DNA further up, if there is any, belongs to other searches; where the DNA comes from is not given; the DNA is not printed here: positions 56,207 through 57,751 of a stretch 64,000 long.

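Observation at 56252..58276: E2 ubiquitin-conjugating domain and F-box in one polypeptide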

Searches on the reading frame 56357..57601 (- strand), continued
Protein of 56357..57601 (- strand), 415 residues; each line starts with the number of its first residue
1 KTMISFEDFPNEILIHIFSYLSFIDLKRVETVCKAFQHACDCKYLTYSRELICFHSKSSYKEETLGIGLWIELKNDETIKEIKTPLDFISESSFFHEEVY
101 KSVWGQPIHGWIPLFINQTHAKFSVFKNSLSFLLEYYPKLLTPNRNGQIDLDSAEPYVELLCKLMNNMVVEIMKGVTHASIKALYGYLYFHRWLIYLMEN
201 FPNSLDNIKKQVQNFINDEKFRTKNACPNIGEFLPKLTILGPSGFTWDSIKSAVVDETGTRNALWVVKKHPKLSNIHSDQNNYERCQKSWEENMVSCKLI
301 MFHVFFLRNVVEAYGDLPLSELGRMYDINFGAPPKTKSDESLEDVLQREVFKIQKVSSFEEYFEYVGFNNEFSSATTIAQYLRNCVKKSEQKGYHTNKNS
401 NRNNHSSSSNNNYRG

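Call 48: search_protein_families(library=pfam, alignment_id=A4, max_evalue=1)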
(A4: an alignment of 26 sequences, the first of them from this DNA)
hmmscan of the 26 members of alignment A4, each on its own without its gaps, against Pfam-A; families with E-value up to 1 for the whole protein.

A. member 1, seq(345 aa): 0 families

B. families by the number of members that match (of 26 scanned): 8 families
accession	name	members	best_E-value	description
PF05592.18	Bac_rhamnosid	1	0.033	Bacterial alpha-L-rhamnosidase concanavalin-like domain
PF22720.1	SNaCT14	1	0.041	Short NACHT-associated C-Terminal domain, family 14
PF14322.12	SusD-like_3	1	0.11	Starch-binding associating with outer membrane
PF06834.16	TraU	1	0.11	TraU protein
PF22987.3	Tudor_KDM3B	1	0.11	Lysine-specific demethylase 3B, tudor domain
PF03732.24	Retrotrans_gag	1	0.14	Retrotransposon gag protein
PF20321.3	DUF6616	1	0.21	Family of unknown function (DUF6616)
PF04064.18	DUF384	1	0.28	Domain of unknown function (DUF384)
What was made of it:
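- On UBR4-type hemiRING-UZI E3 module: No Pfam family matches (call 48).
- Tried and rejected: Pfam on 26 diverse members gave nothing (call 48).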

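Call 49: find_homologous_proteins(query=A4, max_evalue=0.001)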
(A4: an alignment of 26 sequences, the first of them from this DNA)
Query A4 (26 sequences) (345 aa, profile of the alignment): 10 proteins with E <= 0.001 among 3639 candidates.
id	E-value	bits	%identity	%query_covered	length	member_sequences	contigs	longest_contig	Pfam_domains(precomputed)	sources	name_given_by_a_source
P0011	7.7e-106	372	41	92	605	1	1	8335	-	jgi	jgi:hypothetical protein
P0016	7.0e-105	369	36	93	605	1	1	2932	-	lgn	-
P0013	5.0e-103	363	41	92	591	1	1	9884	PF00179.32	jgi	jgi:hypothetical protein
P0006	1.8e-93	331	49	91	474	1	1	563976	PF00646.39,PF12937.13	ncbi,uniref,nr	ncbi:hypothetical protein FDP41_009268 [Naegleria fowleri]|uniref:F-box domain-containing protein n=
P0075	1.7e-86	308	32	95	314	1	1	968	-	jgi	-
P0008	1.7e-65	239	64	66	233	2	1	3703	-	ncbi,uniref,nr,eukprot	ncbi:hypothetical protein NAEGRDRAFT_76881 [Naegleria gruberi]|uniref:Uncharacterized protein n=1 Ta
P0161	2.5e-51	193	39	48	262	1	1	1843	-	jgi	jgi:hypothetical protein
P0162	5.4e-37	146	28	45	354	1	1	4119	-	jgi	jgi:hypothetical protein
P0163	1.9e-20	91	24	34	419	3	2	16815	-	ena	-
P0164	2.9e-19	88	24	50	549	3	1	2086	PF00179.32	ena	-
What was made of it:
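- Tried and rejected: A word-indexed search with the alignment returned only 10 proteins (call 49).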

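Call 50: list_cluster_members(proteins=[P0066, P0084, P0099, P0110, P0126, P0127, P0131, P0141, P0150, P0036])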
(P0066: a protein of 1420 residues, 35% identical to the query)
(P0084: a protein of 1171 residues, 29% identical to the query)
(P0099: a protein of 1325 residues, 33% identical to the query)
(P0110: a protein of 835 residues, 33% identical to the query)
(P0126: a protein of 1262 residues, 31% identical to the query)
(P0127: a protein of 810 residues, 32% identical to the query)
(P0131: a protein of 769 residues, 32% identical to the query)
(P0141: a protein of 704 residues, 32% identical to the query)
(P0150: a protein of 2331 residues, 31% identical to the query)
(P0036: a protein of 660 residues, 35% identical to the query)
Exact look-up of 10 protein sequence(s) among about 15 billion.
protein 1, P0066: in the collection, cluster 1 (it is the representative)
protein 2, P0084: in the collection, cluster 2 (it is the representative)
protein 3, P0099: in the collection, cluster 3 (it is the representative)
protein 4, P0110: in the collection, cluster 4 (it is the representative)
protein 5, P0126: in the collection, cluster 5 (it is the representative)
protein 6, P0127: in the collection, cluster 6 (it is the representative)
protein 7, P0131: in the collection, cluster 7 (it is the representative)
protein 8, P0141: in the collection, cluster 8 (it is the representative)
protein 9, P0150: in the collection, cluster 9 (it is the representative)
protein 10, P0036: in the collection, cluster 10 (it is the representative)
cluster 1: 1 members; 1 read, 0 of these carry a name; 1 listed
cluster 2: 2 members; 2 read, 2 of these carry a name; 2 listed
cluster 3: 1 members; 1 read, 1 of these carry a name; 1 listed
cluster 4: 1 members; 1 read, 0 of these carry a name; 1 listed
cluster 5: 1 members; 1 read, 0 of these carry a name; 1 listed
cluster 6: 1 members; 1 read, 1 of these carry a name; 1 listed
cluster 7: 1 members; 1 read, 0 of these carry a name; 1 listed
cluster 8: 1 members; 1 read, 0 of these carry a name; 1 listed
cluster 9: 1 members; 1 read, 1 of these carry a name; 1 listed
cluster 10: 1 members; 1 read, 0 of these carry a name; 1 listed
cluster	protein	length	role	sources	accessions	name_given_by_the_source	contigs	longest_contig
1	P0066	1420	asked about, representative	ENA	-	-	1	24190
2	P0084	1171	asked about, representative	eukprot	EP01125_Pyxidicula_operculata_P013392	TRINITY_DN443_c0_g1_i1.p1 TRINITY_DN443_c0_g1~~TRINITY_DN443_c0_g1_i1.p1 ORF ...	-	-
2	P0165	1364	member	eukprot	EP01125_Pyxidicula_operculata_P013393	TRINITY_DN443_c0_g1_i2.p1 TRINITY_DN443_c0_g1~~TRINITY_DN443_c0_g1_i2.p1 ORF ...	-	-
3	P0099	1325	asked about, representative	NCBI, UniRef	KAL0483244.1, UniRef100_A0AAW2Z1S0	ubiquitin conjugating enzyme E2 [Acrasis kona] | Ubiquitin conjugating enzyme E2 n=1 Tax=Acrasis kona TaxID=1008807 RepID=A0AAW2Z1S0_9EUKA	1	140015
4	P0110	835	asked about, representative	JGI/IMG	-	-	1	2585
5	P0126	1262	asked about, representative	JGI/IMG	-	-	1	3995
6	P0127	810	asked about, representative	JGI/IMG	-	ubiquitin-protein ligase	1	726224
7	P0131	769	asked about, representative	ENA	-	-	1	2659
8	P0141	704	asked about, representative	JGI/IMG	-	-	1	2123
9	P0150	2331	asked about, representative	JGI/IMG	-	ubiquitin-protein ligase/uncharacterized membrane protein YgcG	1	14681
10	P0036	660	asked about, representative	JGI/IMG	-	-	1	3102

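Call 65: fold_search(model_id=the predicted structure, library=pdb)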
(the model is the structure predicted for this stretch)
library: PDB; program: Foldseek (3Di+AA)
matches with E <= 10: 276; with E <= 0.001: 1
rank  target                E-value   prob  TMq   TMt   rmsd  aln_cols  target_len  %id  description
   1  8btl_A                2.9e-05  1.00  0.57  0.57   6.5       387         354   12  Crystal structure of a complex between the E2 conjugating enzyme UBE2A and the E3 ligase module from UBR4 (released 2023-12-13)
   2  5gtm_A                5.6e-01  0.05  0.10  0.08  26.6       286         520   12  Modified human MxA, nucleotide-free form (released 2017-05-31)
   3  8h4p_A                5.8e-01  0.06  0.13  0.14  18.3       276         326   13  class I sesquiterpene synthase (released 2023-08-23)
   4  4p17_B                1.1e+00  0.04  0.12  0.13  20.1       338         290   12  Crystal structure of the Chlamydomonas flagellar RabGAP TBC domain. (released 2014-04-30)
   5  5gtm_B                1.1e+00  0.04  0.11  0.09  26.6       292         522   11  Modified human MxA, nucleotide-free form (released 2017-05-31)
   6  3ljb_A                1.1e+00  0.08  0.15  0.20  17.9       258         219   13  Structural basis of oligomerisation in the MxA stalk (released 2010-05-05)
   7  8fin_B                1.3e+00  0.08  0.12  0.19  17.5       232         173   11  Multi-state design of two-state switchable hinge proteins (released 2023-08-16)
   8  6h2x                  1.3e+00  0.04  0.11  0.11  49.9       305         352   10  MukB coiled-coil elbow from E. coli (released 2019-03-06)
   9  5hjn                  1.5e+00  0.04  0.13  0.13  20.8       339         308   12  Crystal structure of the TBC domain of Skywalker/TBC1D24 from Drosophila melanogaster (released 2016-09-21)
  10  7p46_E                1.6e+00  0.08  0.16  0.19  14.4       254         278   10  Crystal Structure of Xanthomonas campestris Tryptophan 2,3-dioxygenase (TDO) (released 2021-10-06)
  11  7p46_F                1.6e+00  0.08  0.16  0.19  14.3       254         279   10  Crystal Structure of Xanthomonas campestris Tryptophan 2,3-dioxygenase (TDO) (released 2021-10-06)
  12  8fin_A                1.6e+00  0.07  0.12  0.20  18.9       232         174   13  Multi-state design of two-state switchable hinge proteins (released 2023-08-16)
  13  5qt4                  1.6e+00  0.03  0.13  0.13  20.1       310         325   12  T. brucei FPPS in complex with CID 3599333 (released 2020-10-07)
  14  2ael_B                1.8e+00  0.05  0.15  0.15  21.6       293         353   12  R304K Trichodiene Synthase: Complex With Mg, Pyrophosphate, and (4R)-7-Azabisabolene (released 2005-10-04)
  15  6e9t_A                1.9e+00  0.08  0.17  0.23  16.9       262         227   12  DHF58 filament (released 2018-11-21)
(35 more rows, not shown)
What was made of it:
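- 56426..57139 (-): Helical subdomain (residues 380-617), proposed counterpart of the UBR4 UZI bundle. Foldseek E 2.9e-5, TM 0.57 (call 65).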

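Call 68: list_cluster_members(proteins=[P0033, P0038, P0040, P0046, P0053, P0055, P0062, P0073, P0105, P0155])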
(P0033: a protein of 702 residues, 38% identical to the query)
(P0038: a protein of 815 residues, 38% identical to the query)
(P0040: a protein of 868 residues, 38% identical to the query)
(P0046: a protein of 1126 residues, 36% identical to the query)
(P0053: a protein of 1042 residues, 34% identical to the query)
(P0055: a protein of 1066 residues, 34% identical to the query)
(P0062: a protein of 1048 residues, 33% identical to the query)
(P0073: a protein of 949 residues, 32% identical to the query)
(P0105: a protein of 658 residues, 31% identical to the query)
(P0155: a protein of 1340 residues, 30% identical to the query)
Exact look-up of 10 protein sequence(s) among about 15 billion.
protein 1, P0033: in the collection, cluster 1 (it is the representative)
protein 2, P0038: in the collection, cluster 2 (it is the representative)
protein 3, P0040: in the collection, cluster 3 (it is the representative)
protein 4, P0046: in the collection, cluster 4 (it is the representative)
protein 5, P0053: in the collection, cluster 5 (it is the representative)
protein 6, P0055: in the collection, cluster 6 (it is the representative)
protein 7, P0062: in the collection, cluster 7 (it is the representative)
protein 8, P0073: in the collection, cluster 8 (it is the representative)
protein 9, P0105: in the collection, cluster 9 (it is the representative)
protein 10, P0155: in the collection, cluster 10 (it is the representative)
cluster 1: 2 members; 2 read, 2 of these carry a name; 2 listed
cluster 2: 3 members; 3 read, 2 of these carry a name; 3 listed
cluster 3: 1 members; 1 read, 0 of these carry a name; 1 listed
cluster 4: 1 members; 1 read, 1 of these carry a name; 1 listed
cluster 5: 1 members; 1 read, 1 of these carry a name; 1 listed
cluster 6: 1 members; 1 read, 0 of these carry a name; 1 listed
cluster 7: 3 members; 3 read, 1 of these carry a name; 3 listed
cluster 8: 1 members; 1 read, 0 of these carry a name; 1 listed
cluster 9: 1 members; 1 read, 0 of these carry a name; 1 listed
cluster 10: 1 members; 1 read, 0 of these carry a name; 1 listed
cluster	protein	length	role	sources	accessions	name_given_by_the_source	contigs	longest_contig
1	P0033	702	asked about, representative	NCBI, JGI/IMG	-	ubiquitin-protein ligase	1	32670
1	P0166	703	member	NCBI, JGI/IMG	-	ubiquitin-protein ligase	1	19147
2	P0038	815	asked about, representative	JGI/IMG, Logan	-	ubiquitin-protein ligase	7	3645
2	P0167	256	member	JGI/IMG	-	ubiquitin-protein ligase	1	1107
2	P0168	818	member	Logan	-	-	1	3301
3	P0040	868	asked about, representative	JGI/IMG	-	-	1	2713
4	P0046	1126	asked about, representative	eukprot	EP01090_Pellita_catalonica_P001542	TRINITY_DN11301_c0_g1_i2.p1 TRINITY_DN11301_c0_g1~~TRINITY_DN11301_c0_g1_i2.p1 ORF ...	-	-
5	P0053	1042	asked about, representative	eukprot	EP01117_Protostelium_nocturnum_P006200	TRINITY_DN2235_c0_g1_i1.p1 TRINITY_DN2235_c0_g1~~TRINITY_DN2235_c0_g1_i1.p1 ORF ...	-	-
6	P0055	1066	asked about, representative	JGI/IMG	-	-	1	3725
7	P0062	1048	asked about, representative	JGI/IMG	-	-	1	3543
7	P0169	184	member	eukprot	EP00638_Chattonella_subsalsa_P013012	CAMPEP_0117781234 /NCGR_PEP_ID=MMETSP0948-20121206/2716_1 /TAXON_ID=44440 ...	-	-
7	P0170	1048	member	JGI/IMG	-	-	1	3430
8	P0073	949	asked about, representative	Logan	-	-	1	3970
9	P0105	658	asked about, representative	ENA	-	-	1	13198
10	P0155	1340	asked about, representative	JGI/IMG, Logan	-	-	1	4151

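Call 75: search_protein_families(library=pfam, alignment_id=A6, max_evalue=0.001)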
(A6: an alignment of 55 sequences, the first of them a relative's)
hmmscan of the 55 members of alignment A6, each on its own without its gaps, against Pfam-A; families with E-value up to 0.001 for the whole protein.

A. member 1, P0001 (674 aa): 3 families
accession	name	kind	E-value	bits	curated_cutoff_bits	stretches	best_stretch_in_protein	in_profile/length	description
PF00179.31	UQ_con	-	1e-22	80.7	27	1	22-138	1-112/140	Ubiquitin-conjugating enzyme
PF12937.12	F-box-like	-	1.8e-10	40.9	24.3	1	232-270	2-40/47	F-box-like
PF00646.38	F-box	-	3.6e-07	30.3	20.5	1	232-267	2-37/43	F-box domain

B. families by the number of members that match (of 55 scanned): 33 families (the first 25 are shown)
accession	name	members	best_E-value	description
PF00179.31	UQ_con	55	1.2e-28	Ubiquitin-conjugating enzyme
PF12937.12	F-box-like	22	2.8e-11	F-box-like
PF00646.38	F-box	16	1.5e-08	F-box domain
PF00575.29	S1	7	3.7e-27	S1 RNA binding domain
PF13516.12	LRR_6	4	1.2e-22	Leucine Rich repeat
PF00076.28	RRM_1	4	8e-16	RNA recognition motif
PF12799.13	LRR_4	2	5.6e-23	Leucine Rich repeats (2 copies)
PF00092.34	VWA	2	2.5e-18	von Willebrand factor type A domain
PF13768.12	VWA_3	2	1.3e-17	von Willebrand factor type A domain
PF02342.23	TerD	2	3.8e-16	TerD domain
PF24758.1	LRR_At5g56370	2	8.8e-14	FBD-associated F-box protein At5g56370, LRR repeats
PF13519.12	VWA_2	2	6.4e-12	von Willebrand factor type A domain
PF00560.39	LRR_1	2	6.2e-10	Leucine Rich Repeat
PF00642.30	zf-CCCH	2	2.7e-06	Zinc finger C-x8-C-x5-C-x3-H type (and similar)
PF18345.7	zf_CCCH_4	2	3.8e-05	Zinc finger domain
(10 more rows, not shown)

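Call 76: search_protein_families(library=pfam, alignment_id=A7, max_evalue=0.001)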
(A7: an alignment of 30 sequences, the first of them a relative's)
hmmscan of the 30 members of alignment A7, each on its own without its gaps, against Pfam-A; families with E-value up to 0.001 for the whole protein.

A. member 1, P0096 (745 aa): 2 families
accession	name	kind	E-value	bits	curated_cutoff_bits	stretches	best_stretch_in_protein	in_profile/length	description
PF00179.31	UQ_con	-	1.2e-22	80.4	27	1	5-120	1-112/140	Ubiquitin-conjugating enzyme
PF00622.36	SPRY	-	4e-16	59.6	26.3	1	227-333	3-118/121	SPRY domain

B. families by the number of members that match (of 30 scanned): 24 families
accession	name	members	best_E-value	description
PF00179.31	UQ_con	30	8.2e-29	Ubiquitin-conjugating enzyme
PF13516.12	LRR_6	6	3.6e-37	Leucine Rich repeat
PF12937.12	F-box-like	6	2e-12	F-box-like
PF00575.29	S1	5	8.8e-26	S1 RNA binding domain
PF12799.13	LRR_4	4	1.1e-12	Leucine Rich repeats (2 copies)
PF00076.28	RRM_1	4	1.5e-07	RNA recognition motif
PF02342.23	TerD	3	5.6e-19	TerD domain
PF00560.39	LRR_1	3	9e-10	Leucine Rich Repeat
PF00646.38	F-box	3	2e-05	F-box domain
PF13236.11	CLU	2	2.3e-58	Clustered mitochondria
PF00622.36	SPRY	2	4e-16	SPRY domain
PF12807.12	eIF3_p135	2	3.1e-10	Translation initiation factor eIF3 subunit 135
PF13855.12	LRR_8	2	1.3e-06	Leucine rich repeat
PF24758.1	LRR_At5g56370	1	2.5e-10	FBD-associated F-box protein At5g56370, LRR repeats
PF25013.1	LRR_Zer-1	1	9.7e-10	Zer-1-like, Leucine-rich repeats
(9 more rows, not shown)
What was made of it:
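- UQ_con matches 85 of 85 (calls 75, 76).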
